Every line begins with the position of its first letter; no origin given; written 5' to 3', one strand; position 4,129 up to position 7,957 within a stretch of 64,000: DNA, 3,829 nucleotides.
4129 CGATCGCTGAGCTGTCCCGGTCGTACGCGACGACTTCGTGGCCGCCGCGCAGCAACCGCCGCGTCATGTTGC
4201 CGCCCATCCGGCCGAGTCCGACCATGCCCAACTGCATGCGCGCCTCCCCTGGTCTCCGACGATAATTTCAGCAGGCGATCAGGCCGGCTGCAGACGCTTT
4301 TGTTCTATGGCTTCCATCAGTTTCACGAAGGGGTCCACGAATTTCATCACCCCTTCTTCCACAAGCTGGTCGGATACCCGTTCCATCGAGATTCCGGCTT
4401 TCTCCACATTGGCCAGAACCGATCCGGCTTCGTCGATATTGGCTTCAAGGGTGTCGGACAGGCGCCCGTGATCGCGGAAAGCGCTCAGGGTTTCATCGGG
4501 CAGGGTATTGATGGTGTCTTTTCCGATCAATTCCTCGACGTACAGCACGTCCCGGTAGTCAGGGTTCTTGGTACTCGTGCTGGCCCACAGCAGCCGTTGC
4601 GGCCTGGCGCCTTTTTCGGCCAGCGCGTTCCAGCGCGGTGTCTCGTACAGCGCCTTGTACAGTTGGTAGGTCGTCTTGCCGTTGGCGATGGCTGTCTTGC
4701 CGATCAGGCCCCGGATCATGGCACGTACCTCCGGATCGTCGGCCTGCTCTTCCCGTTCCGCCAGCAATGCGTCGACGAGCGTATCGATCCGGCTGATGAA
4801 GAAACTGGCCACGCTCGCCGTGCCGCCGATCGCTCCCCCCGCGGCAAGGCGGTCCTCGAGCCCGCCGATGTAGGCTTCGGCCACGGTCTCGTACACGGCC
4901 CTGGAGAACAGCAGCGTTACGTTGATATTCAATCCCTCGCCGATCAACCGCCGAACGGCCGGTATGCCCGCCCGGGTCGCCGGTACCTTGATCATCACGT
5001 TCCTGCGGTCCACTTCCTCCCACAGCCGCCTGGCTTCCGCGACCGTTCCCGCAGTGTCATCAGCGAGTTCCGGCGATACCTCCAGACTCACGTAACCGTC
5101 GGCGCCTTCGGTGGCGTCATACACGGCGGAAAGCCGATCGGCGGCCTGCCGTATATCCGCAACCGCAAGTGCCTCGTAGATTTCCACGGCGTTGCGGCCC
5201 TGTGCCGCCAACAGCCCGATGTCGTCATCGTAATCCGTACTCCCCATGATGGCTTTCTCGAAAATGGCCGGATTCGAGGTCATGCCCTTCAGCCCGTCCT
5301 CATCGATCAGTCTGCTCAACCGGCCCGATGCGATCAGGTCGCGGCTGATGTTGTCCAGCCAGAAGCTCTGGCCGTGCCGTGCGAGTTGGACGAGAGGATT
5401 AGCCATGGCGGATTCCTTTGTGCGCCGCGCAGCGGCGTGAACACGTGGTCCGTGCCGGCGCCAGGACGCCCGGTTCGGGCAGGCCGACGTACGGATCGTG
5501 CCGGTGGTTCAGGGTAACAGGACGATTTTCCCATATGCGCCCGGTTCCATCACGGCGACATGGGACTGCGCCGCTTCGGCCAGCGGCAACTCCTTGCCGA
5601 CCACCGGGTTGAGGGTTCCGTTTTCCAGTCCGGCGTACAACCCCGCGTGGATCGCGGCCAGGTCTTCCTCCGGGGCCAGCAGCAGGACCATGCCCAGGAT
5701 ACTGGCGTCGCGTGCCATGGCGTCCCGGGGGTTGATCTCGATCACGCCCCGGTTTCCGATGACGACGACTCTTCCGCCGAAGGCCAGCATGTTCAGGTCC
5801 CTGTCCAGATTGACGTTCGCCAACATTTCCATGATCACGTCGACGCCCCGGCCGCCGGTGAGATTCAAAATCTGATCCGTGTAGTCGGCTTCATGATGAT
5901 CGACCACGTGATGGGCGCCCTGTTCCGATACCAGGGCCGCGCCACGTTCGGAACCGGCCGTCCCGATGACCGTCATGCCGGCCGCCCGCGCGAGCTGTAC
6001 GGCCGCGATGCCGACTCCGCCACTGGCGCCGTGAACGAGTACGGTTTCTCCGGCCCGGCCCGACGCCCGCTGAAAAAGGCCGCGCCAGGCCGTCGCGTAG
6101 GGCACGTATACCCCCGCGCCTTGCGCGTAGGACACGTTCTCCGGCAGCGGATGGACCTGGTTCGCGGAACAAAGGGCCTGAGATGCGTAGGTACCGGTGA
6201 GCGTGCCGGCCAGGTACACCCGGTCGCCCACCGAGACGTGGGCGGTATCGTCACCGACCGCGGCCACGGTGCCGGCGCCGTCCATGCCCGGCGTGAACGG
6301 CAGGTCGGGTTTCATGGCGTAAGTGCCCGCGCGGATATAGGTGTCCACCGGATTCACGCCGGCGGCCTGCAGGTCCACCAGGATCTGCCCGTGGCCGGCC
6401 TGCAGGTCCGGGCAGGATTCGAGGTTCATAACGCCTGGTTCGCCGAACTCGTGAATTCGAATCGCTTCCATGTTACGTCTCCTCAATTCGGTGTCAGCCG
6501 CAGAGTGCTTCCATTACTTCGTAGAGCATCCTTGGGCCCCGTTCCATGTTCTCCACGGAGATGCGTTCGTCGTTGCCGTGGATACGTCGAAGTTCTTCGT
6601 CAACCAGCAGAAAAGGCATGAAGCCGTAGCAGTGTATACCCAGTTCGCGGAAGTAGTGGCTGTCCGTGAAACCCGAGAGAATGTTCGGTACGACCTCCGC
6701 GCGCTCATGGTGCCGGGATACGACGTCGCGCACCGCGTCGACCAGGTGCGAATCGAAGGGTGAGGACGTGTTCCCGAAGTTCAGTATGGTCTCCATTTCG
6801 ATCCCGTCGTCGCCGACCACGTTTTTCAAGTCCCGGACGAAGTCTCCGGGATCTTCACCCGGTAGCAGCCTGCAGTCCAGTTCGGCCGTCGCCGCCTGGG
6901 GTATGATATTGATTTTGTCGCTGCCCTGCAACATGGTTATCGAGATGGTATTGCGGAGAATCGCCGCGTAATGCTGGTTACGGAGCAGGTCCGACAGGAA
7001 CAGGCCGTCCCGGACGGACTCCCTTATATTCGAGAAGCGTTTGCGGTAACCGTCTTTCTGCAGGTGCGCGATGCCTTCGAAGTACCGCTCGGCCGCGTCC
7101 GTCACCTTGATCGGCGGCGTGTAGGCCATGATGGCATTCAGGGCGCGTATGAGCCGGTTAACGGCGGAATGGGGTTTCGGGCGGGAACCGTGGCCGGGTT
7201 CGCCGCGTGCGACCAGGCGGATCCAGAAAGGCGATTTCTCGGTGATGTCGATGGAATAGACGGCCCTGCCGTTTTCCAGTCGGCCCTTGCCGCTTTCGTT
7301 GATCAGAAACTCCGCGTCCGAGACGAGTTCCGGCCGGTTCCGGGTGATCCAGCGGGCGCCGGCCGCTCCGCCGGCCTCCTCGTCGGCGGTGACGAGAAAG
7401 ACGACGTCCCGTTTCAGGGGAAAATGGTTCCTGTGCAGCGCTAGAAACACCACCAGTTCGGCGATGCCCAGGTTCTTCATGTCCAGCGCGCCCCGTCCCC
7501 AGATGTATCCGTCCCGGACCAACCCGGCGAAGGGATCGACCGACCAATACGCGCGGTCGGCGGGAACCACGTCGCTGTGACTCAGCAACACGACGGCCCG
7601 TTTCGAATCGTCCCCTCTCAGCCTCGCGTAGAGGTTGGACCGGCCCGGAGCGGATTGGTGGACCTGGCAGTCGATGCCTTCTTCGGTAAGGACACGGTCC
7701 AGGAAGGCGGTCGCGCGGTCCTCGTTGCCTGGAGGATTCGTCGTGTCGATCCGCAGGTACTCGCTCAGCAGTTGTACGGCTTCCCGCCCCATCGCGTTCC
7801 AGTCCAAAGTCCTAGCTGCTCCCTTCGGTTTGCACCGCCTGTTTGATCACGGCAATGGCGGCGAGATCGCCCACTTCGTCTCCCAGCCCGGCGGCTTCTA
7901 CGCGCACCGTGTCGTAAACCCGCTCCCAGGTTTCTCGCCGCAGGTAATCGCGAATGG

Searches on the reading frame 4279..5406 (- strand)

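Call 43: search_protein_families(library=pfam, proteins=[window:4279-5406:-], max_evalue=0.00001)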
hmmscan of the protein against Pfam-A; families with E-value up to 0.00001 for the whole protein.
window:4279-5406:- (375 aa): 1 family
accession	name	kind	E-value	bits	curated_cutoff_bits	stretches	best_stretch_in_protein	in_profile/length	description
PF00923.25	TAL_FSA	-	8e-85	285.1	27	1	15-367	1-285/285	Transaldolase/Fructose-6-phosphate aldolase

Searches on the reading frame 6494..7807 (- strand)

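Call 43: search_protein_families(library=pfam, proteins=[window:6494-7807:-], max_evalue=0.00001)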
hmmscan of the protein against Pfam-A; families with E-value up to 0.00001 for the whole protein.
window:6494-7807:- (437 aa): 3 families
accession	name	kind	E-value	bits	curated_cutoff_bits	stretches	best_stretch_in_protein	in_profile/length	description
PF01546.33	Peptidase_M20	-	4e-29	102.4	24.6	1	74-433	2-205/206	Peptidase family M20/M25/M40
PF07687.19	M20_dimer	-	5e-13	49.4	21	1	190-335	3-103/107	Peptidase dimerisation domain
PF04389.22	Peptidase_M28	-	1.2e-06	28.8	21.3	1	58-173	1-94/193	Peptidase family M28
